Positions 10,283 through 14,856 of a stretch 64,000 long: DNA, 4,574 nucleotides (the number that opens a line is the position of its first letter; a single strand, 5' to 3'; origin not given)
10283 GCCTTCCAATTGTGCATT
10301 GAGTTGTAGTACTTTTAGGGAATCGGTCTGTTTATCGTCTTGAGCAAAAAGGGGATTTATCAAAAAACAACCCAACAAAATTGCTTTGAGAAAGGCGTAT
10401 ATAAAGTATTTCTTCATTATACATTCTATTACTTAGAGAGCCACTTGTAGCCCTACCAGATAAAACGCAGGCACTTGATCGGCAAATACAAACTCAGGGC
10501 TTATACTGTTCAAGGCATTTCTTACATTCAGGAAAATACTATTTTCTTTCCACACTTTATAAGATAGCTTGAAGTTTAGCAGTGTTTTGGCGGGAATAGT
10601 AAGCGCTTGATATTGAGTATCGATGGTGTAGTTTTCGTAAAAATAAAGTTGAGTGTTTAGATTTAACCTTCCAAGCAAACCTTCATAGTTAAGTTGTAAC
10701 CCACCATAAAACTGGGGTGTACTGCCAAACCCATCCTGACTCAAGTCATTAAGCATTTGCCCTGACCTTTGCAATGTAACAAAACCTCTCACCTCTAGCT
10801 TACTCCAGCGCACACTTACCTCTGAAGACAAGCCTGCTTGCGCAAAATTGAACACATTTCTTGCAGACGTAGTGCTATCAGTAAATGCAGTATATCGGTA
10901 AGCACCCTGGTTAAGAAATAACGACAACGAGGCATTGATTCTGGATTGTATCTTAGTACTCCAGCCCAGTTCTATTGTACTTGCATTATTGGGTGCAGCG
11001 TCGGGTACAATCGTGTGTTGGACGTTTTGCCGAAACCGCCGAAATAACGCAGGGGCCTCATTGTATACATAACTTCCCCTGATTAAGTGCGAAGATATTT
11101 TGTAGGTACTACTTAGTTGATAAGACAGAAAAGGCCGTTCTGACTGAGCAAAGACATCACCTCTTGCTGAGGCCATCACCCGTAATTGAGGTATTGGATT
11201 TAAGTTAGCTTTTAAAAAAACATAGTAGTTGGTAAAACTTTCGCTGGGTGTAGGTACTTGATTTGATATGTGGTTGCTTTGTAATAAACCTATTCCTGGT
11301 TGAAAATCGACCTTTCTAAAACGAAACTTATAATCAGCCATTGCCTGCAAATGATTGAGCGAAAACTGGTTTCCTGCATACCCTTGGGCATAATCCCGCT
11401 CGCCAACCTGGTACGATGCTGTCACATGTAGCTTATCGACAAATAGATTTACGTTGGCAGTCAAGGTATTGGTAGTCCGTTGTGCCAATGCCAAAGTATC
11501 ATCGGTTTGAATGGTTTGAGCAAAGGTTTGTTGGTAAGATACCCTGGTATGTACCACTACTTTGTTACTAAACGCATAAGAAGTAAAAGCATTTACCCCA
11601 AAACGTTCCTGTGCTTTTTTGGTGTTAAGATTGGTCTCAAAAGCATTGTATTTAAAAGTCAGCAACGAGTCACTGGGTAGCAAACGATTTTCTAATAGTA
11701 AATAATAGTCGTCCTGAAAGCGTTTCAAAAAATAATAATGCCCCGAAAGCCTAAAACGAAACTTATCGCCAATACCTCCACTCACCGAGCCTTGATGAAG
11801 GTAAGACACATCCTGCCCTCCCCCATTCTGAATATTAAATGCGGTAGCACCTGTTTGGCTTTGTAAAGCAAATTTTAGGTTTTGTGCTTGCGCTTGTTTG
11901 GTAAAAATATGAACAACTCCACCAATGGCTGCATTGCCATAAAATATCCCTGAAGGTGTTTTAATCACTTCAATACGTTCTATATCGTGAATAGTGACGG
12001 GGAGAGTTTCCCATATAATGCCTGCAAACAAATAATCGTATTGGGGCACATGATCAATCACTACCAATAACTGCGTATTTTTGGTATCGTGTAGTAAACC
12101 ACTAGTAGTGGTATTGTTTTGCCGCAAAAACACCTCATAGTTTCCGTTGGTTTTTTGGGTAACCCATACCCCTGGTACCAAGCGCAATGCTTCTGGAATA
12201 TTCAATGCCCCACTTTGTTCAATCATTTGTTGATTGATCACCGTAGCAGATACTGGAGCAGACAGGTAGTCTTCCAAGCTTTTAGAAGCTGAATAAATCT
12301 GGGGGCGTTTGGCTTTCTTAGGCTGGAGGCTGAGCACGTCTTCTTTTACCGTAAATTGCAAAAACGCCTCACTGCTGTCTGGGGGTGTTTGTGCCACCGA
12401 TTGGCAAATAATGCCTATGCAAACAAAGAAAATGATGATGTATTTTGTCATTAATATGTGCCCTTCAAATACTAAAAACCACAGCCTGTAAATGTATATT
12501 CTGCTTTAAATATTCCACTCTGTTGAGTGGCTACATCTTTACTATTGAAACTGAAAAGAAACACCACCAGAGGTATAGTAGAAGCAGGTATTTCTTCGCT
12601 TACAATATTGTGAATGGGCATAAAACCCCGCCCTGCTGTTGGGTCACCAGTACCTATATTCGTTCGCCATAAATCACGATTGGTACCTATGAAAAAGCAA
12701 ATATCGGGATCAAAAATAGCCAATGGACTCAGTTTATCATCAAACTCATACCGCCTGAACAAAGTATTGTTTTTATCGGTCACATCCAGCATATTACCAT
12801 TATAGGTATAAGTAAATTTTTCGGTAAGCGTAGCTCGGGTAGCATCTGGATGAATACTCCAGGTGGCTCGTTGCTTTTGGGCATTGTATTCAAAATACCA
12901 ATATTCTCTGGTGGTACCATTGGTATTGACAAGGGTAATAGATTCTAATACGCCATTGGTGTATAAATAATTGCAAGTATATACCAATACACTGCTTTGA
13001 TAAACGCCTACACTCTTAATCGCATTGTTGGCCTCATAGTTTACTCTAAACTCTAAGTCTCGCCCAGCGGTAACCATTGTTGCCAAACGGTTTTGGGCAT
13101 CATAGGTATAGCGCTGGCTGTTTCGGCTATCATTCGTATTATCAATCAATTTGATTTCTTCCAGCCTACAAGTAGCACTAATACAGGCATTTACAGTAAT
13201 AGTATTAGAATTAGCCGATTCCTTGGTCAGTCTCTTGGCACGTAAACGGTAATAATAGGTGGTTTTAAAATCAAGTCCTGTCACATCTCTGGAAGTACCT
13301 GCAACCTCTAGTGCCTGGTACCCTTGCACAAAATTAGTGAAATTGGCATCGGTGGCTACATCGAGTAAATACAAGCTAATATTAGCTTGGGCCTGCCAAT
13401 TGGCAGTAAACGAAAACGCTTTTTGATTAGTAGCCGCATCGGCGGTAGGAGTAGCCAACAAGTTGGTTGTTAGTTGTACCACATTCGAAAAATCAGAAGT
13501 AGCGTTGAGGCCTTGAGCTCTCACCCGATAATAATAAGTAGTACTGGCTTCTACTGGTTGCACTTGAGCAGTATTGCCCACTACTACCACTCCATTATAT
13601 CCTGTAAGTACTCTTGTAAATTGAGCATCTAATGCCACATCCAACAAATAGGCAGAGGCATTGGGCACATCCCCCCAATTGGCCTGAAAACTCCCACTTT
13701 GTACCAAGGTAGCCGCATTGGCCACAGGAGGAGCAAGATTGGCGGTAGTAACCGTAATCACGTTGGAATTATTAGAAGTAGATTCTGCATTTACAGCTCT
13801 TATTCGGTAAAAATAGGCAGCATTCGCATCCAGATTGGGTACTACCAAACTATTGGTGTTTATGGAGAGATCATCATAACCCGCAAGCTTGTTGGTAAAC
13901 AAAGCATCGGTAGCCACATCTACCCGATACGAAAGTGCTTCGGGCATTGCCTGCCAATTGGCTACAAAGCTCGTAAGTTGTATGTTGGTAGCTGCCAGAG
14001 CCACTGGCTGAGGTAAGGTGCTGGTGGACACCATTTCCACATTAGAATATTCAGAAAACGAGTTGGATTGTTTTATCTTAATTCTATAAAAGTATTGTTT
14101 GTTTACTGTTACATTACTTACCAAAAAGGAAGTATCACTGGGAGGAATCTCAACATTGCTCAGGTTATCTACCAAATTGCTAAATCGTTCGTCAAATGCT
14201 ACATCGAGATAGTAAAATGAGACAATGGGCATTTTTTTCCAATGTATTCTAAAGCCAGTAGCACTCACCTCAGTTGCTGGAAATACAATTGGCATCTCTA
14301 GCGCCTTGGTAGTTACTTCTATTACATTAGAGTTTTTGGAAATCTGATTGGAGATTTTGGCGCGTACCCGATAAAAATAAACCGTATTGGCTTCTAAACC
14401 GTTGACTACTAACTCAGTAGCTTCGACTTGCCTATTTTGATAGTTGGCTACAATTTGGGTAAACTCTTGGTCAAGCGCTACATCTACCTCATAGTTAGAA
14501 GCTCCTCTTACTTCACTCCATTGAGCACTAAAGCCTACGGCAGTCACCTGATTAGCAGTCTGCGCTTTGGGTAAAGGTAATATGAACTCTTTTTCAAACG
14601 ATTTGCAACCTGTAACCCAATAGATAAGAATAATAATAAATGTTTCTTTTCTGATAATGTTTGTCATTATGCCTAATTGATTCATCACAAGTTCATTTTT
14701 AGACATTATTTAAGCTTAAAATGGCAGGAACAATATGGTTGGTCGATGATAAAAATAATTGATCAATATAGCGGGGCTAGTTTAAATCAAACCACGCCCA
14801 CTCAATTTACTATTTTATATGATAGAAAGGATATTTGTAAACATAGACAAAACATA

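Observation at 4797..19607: Shared direct-repeat element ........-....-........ upstream of secreted hydrolase genes (candidate regulon operator)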

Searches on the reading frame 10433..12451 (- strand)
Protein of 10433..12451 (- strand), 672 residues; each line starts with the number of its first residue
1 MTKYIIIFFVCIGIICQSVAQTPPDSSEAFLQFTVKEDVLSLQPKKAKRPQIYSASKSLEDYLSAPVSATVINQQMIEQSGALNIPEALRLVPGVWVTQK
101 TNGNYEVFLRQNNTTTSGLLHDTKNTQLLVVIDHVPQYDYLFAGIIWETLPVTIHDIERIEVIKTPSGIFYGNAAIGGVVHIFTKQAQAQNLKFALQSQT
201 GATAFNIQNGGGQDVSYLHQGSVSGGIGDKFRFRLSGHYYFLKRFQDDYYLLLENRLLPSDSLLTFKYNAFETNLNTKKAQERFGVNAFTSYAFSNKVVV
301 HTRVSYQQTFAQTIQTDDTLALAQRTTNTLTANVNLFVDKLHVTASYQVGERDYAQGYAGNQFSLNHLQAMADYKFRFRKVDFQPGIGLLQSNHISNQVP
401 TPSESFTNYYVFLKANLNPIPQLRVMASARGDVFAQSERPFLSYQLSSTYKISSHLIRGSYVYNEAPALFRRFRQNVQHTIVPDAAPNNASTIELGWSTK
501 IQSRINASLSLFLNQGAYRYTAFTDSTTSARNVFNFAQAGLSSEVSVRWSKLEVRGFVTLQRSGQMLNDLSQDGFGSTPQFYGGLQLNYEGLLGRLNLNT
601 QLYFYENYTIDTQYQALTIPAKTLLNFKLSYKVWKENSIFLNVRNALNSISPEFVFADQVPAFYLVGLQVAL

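Call 10: search_protein_families(library=pfam, proteins=[window:10433-12451:-])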
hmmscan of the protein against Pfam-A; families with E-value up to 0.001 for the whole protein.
window:10433-12451:- (672 aa): 1 family
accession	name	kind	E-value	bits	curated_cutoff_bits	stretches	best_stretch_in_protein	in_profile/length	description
PF07715.20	Plug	-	3.5e-19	69.7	23.9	1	64-179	4-107/107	TonB-dependent Receptor Plug Domain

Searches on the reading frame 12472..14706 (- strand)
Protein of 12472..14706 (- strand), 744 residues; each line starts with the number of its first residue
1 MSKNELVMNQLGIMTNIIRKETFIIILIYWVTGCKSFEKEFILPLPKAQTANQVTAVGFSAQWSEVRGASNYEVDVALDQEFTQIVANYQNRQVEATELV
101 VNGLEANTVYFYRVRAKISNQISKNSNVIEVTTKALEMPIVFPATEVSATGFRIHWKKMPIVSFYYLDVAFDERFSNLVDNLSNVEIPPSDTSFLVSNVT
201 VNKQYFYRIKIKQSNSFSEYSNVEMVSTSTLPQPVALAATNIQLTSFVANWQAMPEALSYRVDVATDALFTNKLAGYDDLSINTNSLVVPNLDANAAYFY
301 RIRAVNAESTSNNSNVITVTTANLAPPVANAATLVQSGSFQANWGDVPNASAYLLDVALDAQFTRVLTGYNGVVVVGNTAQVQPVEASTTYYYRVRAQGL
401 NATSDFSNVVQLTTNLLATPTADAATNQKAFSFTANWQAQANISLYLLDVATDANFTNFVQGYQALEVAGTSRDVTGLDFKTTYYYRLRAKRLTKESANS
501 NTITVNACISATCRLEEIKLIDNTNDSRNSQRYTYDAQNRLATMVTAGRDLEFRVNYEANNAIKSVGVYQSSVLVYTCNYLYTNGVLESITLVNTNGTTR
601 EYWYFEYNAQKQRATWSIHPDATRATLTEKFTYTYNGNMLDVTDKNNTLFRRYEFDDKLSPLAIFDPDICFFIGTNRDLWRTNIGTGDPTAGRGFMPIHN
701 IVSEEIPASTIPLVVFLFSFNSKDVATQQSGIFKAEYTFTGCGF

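Call 10: search_protein_families(library=pfam, proteins=[window:12472-14706:-])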
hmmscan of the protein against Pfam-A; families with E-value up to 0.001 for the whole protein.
window:12472-14706:- (744 aa): 5 families
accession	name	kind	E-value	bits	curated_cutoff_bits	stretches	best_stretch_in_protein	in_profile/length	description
PF00041.27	fn3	-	1.2e-19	70.7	25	2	233-319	2-83/84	Fibronectin type III domain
PF16655.11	PhoD_N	-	5.1e-15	56.2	30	0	68-117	26-79/90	PhoD-like phosphatase, N-terminal domain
PF16656.11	Pur_ac_phosph_N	-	1.8e-14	54.5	30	0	232-320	1-92/93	Purple acid Phosphatase, N-terminal domain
PF21605.3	CRLF2-like_D2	-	2.7e-07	31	27.3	0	88-123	41-76/94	Cytokine receptor-like factor 2-like, D2 domain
PF25788.1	Ig_Rha78A_N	-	0.00015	22.4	27.4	0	381-417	67-104/105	Rha78A-like, N-terminal immunoglobulin domain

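Call 30: search_protein_families(library=ncbifam, proteins=[window:12472-14706:-], max_evalue=0.01)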
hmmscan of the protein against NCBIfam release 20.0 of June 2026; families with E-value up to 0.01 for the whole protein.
window:12472-14706:- (744 aa): 0 families
